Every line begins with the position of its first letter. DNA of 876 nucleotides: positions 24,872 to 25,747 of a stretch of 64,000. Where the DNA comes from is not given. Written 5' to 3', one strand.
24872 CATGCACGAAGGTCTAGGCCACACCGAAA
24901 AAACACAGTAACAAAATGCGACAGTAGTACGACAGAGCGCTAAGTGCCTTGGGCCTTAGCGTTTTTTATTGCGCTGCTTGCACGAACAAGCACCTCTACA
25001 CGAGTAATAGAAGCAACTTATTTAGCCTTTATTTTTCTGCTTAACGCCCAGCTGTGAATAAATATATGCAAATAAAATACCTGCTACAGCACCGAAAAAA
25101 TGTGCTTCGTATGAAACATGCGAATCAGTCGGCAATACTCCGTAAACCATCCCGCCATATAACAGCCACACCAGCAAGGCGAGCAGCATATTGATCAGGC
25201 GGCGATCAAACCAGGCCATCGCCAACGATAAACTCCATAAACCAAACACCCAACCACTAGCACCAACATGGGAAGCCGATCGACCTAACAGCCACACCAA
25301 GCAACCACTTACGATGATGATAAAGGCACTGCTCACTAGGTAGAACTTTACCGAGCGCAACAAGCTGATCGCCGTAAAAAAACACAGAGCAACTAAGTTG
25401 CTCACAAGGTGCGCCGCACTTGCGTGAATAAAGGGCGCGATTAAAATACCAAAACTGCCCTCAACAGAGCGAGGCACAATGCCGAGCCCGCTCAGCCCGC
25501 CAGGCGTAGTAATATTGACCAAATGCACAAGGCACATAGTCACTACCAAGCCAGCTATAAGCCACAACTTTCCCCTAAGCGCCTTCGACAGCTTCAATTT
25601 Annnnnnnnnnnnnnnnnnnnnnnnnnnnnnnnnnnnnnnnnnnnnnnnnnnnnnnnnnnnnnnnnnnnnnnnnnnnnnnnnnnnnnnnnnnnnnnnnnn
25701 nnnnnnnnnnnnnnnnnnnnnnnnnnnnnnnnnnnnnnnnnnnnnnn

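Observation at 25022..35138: Six-gene operon combining PspA/IM30, NfeD, flotillin, a giant MoxR-type AAA+ protein and rhomboid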

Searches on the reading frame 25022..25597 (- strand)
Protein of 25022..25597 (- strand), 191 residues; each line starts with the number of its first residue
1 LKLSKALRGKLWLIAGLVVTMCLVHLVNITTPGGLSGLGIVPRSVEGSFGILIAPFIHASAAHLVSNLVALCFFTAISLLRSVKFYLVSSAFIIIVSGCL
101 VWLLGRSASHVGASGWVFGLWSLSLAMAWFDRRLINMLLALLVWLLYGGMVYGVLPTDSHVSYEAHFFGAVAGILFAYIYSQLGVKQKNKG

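Call 4: search_protein_families(library=pfam, proteins=[window:25022-25597:-], max_evalue=0.01)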
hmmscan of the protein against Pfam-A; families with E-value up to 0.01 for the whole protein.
window:25022-25597:- (191 aa): 1 family
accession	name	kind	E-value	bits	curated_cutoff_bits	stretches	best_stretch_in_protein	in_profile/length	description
PF01694.28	Rhomboid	-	2.1e-17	64.1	22.6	1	51-182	7-142/143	Rhomboid domain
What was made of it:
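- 25022..25597 (-): Gene F: short rhomboid intramembrane serine protease (191 aa, TTG start 4 nt after the stop of E). Catalytic Ser114 (nt 25256-25258) and His166 (nt 25100-25102). Rhomboid 2e-17 (call 4).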

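Call 5: search_protein_families(library=ncbifam, proteins=[window:25022-25597:-], max_evalue=0.01)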
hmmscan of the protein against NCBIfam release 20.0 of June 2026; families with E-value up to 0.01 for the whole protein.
window:25022-25597:- (191 aa): 1 family
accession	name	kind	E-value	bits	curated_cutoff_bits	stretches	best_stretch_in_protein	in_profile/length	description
TIGR03902.1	rhom_GG_sort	equivalog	4e-08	33.3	84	1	54-177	22-153/154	rhombosortase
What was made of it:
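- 25022..25597 (-): It is not a rhombosortase (33 bits against a cut-off of 84; call 5).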

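Call 7: search_protein_families(library=padloc, proteins=[window:25022-25597:-], max_evalue=0.01)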
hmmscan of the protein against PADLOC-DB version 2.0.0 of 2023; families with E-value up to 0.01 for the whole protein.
window:25022-25597:- (191 aa): 0 families

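Call 66: find_related_loci(query=A5, collection=metagenome_contigs, flank=8000)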
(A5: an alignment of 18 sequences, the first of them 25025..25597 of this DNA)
Query A5 (191 aa) in metagenome_contigs; peptide patterns used: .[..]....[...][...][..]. (x = any residue, [..] = any of these).
600 stretches matched a pattern (row limit reached: there are more); 594 encode a relative of the query (tblastn E <= 1e-3); the best 80 are kept; 80 distinct loci.
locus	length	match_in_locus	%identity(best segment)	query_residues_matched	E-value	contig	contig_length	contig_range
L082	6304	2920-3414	59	27-190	3e-59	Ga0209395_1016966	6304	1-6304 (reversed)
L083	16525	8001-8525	56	10-184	1e-58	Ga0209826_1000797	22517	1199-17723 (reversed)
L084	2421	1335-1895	48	3-189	5e-59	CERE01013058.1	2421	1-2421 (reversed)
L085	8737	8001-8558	51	10-191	7e-58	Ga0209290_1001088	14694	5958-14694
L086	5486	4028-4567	53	6-181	2e-57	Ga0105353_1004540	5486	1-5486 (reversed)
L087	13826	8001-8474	54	33-190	1e-57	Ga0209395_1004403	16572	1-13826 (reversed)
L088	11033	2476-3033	51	10-191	4e-57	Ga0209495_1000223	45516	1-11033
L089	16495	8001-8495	57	25-189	2e-56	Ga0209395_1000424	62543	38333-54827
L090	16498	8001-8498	55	17-182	2e-56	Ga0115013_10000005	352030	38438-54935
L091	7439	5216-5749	50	5-182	2e-55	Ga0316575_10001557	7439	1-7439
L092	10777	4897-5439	53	11-188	2e-54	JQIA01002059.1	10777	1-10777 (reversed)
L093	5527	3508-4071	48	3-190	1e-53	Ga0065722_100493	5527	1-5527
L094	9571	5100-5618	50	10-182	3e-52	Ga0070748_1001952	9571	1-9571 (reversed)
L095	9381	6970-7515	49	2-183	2e-51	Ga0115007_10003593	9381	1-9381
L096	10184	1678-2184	48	14-182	2e-49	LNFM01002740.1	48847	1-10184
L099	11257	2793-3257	48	14-168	8e-45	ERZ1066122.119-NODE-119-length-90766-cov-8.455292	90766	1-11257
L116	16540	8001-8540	38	3-182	6e-36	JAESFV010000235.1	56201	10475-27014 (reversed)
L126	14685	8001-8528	39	2-177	2e-34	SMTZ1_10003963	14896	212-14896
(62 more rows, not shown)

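Call 69: search_protein_families(library=pfam, proteins=[L099:685-2682:+, L116:5911-7899:+, L082:3423-4259:+, L089:6954-7658:+, L089:7645-7935:+, L090:7065-7907:+, L126:7196-7951:+, L085:7415-7882:+, L091:5791-6555:+, L099:3381-3929:+], max_evalue=0.001)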
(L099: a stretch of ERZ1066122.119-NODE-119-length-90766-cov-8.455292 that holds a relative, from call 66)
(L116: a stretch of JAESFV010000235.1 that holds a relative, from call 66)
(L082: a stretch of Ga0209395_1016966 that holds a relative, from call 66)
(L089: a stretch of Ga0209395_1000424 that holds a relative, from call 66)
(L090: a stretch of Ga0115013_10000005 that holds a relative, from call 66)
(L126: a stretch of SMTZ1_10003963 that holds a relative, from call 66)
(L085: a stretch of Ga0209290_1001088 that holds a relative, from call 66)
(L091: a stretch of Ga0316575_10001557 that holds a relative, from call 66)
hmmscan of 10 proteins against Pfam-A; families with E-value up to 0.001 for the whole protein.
L099:685-2682:+ (666 aa): 2 families
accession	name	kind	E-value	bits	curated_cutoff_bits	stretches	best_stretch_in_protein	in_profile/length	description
PF02705.21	K_trans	-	1.5e-162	541.7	24.8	1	43-506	2-453/454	K+ potassium transporter integral membrane domain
PF22776.1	K_trans_C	-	1.3e-44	152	24.8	1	518-664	2-149/151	K+ potassium transporter C-terminal domain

L116:5911-7899:+ (663 aa): 6 families
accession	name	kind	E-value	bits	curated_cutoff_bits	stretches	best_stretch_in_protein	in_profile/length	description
PF00326.27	Peptidase_S9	-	5.1e-51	173.6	22.6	1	441-648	2-211/213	Prolyl oligopeptidase family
PF20434.5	BD-FAE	-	1.1e-11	45.1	26.8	1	422-607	11-215/215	BD-FAE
PF01738.24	DLH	-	1.6e-09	38.1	21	1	486-631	80-193/217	Dienelactone hydrolase family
PF07859.19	Abhydrolase_3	-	1.6e-05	25.2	25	1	484-626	49-208/210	alpha/beta hydrolase fold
PF05448.18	AXE1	-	0.00028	20.2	21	0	421-600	80-282/321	Acetyl xylan esterase (AXE1)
PF07676.18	PD40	-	0.00081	19.7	20.9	0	224-250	9-37/38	WD40-like Beta Propeller Repeat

L082:3423-4259:+ (279 aa): 2 families
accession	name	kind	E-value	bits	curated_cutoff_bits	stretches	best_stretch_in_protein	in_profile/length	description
PF06167.18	Peptidase_M90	-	6.3e-59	199.9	26.2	1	18-245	9-243/243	Glucose-regulated metallo-peptidase M90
PF02810.21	SEC-C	-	9.7e-06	25.8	20.4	1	261-277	3-19/19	SEC-C motif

L089:6954-7658:+ (235 aa): 1 family
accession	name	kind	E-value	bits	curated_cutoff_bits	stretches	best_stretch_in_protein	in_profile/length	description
PF00596.27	Aldolase_II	-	8.7e-49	166.3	22.2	1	32-205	2-183/183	Class II Aldolase and Adducin N-terminal domain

L089:7645-7935:+ (97 aa): 0 families

L090:7065-7907:+ (281 aa): 2 families
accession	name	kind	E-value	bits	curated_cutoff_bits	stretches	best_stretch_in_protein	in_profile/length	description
PF06167.18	Peptidase_M90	-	1.9e-58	198.4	26.2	1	26-247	15-243/243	Glucose-regulated metallo-peptidase M90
PF02810.21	SEC-C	-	1.7e-05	25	20.4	1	261-279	1-19/19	SEC-C motif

L126:7196-7951:+ (252 aa): 2 families
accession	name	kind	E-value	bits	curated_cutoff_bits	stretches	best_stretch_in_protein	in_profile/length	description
PF01927.22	Mut7-C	-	1.9e-50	171.2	23.3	1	99-242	1-145/146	Mut7-C RNAse domain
PF14451.12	Ub-Mut7C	-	9e-34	115.7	23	1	5-84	2-81/81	Mut7-C ubiquitin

L085:7415-7882:+ (156 aa): 3 families
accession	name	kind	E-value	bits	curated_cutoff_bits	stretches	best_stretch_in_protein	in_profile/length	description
PF13508.13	Acetyltransf_7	-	3.1e-14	53.6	27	1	57-130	2-83/84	Acetyltransferase (GNAT) domain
PF00583.31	Acetyltransf_1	-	1.8e-11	44.7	20.7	1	50-129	25-116/116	Acetyltransferase (GNAT) family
PF13673.13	Acetyltransf_10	-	6.8e-10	39.5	23.6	1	56-132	29-110/128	Acetyltransferase (GNAT) domain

L091:5791-6555:+ (255 aa): 1 family
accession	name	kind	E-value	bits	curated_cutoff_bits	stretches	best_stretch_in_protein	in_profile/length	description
PF02517.21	Rce1-like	-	3.7e-20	72.4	22.4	1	152-243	4-93/93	Type II CAAX prenyl endopeptidase Rce1-like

L099:3381-3929:+ (183 aa): 1 family
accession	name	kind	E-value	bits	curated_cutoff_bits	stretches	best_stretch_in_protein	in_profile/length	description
PF00849.27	PseudoU_synth_2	-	2.3e-17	64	26.8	1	4-152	2-152/152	RNA pseudouridylate synthase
